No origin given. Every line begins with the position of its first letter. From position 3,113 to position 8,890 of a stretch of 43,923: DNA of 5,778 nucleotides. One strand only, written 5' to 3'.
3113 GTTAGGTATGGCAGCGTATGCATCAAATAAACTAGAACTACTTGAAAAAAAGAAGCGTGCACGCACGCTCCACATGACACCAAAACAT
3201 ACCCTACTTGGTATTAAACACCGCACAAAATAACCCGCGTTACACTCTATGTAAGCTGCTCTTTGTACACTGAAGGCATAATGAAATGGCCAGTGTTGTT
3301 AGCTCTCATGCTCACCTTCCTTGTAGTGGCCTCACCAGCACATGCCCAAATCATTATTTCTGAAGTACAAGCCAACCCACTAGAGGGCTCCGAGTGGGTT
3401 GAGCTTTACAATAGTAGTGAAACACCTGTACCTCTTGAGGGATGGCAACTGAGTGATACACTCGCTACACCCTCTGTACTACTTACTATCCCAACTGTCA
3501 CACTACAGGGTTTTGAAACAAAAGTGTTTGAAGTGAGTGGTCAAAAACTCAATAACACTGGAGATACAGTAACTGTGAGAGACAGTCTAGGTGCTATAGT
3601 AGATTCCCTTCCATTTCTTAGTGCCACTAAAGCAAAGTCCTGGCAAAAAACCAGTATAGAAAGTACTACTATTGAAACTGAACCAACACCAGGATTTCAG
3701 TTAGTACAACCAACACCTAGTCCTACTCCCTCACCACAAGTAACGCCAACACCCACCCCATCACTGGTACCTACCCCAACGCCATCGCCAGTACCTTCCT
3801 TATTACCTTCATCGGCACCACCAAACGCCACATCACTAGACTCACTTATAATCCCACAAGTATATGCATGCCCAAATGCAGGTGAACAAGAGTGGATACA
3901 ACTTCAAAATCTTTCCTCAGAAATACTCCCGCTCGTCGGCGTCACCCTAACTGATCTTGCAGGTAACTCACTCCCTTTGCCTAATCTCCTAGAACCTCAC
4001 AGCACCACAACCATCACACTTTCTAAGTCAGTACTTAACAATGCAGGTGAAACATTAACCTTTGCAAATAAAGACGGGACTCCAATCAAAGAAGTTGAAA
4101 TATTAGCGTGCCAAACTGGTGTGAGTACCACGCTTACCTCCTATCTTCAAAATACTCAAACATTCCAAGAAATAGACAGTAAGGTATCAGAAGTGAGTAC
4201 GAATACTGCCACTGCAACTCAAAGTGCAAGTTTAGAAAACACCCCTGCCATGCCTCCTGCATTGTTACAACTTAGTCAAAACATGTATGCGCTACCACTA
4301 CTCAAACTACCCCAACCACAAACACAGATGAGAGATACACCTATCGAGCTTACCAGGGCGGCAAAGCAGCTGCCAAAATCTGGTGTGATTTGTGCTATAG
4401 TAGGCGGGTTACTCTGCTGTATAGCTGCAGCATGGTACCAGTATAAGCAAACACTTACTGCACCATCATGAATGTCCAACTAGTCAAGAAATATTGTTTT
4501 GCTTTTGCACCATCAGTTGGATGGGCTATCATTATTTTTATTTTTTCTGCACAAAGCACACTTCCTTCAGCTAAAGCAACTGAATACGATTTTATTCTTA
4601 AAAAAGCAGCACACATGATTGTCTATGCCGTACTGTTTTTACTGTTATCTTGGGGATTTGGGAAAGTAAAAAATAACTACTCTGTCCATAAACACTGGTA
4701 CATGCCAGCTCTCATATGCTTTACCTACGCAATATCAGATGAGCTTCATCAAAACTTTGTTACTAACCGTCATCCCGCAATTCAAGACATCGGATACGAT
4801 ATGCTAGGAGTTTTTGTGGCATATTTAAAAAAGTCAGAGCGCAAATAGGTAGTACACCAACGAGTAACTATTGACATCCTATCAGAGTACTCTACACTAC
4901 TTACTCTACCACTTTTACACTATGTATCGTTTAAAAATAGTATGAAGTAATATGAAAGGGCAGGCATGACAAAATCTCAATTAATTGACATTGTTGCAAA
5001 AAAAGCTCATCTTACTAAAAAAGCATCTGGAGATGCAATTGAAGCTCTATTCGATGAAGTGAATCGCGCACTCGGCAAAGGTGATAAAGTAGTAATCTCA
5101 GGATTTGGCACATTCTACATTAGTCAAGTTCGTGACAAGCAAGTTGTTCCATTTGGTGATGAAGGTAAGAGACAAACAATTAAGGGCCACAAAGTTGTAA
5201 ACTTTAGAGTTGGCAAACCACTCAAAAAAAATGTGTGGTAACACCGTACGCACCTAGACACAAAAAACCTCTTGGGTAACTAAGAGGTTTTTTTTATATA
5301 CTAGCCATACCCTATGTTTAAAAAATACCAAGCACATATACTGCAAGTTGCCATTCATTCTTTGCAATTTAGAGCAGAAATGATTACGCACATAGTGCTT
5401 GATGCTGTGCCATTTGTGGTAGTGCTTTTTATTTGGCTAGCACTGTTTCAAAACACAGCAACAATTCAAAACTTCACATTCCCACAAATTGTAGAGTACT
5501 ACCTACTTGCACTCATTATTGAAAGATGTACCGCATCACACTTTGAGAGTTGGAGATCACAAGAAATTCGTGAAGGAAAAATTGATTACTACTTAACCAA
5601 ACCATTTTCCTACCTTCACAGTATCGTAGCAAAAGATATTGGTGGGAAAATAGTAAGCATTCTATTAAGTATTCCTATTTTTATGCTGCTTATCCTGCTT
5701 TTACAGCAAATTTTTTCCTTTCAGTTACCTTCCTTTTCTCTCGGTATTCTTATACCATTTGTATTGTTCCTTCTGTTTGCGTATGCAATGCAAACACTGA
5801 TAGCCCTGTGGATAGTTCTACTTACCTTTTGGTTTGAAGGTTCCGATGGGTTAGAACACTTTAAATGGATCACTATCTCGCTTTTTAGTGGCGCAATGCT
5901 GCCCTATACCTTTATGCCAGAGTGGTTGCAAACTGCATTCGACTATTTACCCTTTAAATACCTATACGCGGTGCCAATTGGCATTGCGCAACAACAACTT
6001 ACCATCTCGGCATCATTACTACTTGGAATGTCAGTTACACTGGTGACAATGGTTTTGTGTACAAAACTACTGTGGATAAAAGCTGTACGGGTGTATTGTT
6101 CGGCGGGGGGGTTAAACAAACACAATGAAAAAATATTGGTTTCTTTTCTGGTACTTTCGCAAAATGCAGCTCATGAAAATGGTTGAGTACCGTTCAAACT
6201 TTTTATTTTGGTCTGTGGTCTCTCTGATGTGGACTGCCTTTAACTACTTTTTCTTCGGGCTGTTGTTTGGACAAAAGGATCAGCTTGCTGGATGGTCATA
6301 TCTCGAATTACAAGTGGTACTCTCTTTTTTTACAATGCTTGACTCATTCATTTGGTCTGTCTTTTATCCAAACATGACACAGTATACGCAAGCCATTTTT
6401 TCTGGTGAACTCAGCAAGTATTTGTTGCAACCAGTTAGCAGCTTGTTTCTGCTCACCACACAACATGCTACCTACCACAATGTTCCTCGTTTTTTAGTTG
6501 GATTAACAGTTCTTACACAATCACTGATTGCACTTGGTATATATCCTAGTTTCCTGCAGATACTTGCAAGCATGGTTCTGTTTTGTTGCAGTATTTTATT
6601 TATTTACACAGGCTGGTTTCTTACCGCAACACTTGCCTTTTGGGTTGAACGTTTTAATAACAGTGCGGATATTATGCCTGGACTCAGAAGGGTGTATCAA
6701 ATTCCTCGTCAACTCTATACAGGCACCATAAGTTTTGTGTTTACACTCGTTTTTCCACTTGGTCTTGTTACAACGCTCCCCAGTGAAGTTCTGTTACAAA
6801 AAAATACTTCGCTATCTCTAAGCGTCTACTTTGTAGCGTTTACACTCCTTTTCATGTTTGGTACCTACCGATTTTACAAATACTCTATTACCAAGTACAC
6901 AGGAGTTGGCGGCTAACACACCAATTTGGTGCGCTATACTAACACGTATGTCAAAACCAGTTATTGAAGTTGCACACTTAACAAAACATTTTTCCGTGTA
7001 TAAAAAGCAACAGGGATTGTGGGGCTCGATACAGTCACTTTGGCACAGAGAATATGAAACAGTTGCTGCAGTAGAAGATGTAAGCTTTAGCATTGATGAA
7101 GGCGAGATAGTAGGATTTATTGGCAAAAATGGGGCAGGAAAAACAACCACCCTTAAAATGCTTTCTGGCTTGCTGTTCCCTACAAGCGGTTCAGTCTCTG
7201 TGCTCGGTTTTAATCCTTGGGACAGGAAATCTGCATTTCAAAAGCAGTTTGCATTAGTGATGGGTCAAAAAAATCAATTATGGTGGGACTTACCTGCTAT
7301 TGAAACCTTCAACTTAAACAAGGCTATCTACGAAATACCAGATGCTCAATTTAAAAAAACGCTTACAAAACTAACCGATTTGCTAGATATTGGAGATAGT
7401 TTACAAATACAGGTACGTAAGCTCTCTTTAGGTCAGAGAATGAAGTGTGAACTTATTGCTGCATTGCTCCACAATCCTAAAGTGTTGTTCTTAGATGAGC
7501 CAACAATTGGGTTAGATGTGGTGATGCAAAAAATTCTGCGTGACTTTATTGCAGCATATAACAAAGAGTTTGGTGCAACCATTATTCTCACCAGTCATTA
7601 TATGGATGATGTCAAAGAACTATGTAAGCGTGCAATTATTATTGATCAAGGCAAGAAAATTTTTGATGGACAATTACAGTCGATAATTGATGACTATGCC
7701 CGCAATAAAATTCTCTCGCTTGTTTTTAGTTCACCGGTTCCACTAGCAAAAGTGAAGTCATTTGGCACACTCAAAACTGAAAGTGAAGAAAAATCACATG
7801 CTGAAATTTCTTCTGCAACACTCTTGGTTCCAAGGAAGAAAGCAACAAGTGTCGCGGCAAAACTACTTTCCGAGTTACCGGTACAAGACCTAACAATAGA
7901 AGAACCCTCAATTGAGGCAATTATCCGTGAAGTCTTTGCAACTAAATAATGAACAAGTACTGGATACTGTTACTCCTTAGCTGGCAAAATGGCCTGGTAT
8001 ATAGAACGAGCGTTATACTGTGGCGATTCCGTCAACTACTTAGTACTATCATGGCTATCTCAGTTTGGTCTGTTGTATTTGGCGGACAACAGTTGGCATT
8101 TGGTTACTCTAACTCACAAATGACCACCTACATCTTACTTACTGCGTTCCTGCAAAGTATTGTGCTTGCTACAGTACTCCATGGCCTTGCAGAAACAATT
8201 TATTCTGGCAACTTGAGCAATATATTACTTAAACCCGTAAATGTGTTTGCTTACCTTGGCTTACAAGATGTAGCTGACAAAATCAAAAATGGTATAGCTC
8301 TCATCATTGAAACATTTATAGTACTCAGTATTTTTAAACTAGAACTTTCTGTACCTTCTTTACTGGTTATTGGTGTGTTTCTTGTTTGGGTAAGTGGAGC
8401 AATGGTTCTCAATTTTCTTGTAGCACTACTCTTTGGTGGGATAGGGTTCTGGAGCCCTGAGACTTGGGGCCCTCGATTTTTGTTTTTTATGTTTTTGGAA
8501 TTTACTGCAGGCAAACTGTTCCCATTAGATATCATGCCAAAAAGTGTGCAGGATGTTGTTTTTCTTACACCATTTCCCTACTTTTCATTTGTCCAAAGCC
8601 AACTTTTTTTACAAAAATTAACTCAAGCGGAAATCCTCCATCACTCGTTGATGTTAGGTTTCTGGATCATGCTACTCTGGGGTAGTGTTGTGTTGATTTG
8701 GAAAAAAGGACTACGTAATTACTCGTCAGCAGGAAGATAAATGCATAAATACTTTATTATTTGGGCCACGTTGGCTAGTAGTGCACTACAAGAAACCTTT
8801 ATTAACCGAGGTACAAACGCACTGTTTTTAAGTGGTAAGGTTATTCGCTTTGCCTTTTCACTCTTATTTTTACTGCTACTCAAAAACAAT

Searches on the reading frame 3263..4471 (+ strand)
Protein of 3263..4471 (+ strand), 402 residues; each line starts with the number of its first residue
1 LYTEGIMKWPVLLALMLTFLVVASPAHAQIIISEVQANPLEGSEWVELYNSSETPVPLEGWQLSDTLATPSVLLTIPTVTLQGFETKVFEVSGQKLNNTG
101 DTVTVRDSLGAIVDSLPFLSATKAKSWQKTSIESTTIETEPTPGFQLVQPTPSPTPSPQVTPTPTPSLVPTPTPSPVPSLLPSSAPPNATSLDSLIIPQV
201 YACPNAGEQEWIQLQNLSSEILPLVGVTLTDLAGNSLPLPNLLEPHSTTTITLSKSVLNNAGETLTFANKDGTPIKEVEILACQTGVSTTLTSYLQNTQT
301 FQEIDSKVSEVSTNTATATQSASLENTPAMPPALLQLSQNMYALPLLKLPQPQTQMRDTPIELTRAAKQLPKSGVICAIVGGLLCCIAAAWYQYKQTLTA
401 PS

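Call 66: search_protein_families(library=pfam, proteins=[window:3263-4471:+], max_evalue=0.001)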
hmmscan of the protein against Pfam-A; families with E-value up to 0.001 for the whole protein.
window:3263-4471:+ (402 aa): 1 family
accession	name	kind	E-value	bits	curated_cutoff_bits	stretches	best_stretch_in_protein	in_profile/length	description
PF00932.25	LTD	-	2.2e-20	73.5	34.3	2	24-116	2-105/109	Lamin Tail Domain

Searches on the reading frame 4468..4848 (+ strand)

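Call 66: search_protein_families(library=pfam, proteins=[window:4468-4848:+], max_evalue=0.001)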
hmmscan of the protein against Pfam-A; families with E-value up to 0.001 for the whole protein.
window:4468-4848:+ (126 aa): 2 families
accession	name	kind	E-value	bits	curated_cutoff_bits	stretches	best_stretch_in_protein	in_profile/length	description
PF04892.17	VanZ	-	3.1e-11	44.4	30.1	1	18-120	7-120/126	VanZ like family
PF06814.19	GOST_TM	-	0.00044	20.4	25.2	1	33-115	65-146/246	GOST, seven transmembrane domain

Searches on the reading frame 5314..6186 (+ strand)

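Call 66: search_protein_families(library=pfam, proteins=[window:5314-6186:+], max_evalue=0.001)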
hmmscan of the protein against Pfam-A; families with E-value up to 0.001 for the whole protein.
window:5314-6186:+ (290 aa): 1 family
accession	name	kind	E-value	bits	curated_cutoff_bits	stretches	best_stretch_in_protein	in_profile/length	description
PF06182.17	ABC2_membrane_6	-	1.3e-21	77.9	22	1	34-265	4-229/229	ABC-2 family transporter protein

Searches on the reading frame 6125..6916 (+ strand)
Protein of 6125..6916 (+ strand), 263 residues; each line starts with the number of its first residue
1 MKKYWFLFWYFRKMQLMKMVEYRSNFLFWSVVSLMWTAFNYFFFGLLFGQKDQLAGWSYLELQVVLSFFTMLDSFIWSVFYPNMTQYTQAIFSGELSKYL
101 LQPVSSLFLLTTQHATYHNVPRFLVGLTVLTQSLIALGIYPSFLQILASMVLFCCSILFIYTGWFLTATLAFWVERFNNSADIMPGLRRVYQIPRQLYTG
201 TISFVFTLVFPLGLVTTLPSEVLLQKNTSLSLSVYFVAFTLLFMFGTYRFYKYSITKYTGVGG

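Call 66: search_protein_families(library=pfam, proteins=[window:6125-6916:+], max_evalue=0.001)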
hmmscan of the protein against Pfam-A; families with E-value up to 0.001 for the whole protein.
window:6125-6916:+ (263 aa): 1 family
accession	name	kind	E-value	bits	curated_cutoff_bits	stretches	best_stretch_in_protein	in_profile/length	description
PF06182.17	ABC2_membrane_6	-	1.3e-33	117.2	22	1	34-262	1-229/229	ABC-2 family transporter protein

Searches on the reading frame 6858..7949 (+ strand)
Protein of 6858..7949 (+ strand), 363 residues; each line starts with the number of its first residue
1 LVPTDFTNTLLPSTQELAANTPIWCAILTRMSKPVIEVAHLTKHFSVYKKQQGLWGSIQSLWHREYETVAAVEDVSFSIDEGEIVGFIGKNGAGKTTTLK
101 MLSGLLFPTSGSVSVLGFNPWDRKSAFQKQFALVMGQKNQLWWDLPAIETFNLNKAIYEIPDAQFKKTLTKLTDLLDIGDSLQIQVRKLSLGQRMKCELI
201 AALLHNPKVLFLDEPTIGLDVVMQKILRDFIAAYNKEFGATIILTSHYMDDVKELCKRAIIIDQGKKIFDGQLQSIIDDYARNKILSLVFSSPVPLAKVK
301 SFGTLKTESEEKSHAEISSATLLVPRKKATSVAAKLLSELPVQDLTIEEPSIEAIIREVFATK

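Call 66: search_protein_families(library=pfam, proteins=[window:6858-7949:+], max_evalue=0.001)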
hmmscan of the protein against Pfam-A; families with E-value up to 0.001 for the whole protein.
window:6858-7949:+ (363 aa): 3 families
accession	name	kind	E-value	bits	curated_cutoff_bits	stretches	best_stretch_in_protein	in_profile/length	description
PF00005.33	ABC_tran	-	3.6e-26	92.8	25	1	73-216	2-136/137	ABC transporter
PF13304.12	AAA_21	-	1.1e-13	52.4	27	1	175-247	224-298/304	AAA domain, putative AbiEii toxin, Type IV TA system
PF13175.12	AAA_15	-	0.0005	20.2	32.1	0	74-104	16-45/374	AAA ATPase domain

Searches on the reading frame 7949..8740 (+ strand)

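Call 66: search_protein_families(library=pfam, proteins=[window:7949-8740:+], max_evalue=0.001)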
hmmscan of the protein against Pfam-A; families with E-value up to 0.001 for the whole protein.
window:7949-8740:+ (263 aa): 1 family
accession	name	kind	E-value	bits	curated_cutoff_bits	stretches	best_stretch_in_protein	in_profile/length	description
PF06182.17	ABC2_membrane_6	-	1.2e-14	55.1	22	1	31-262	2-229/229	ABC-2 family transporter protein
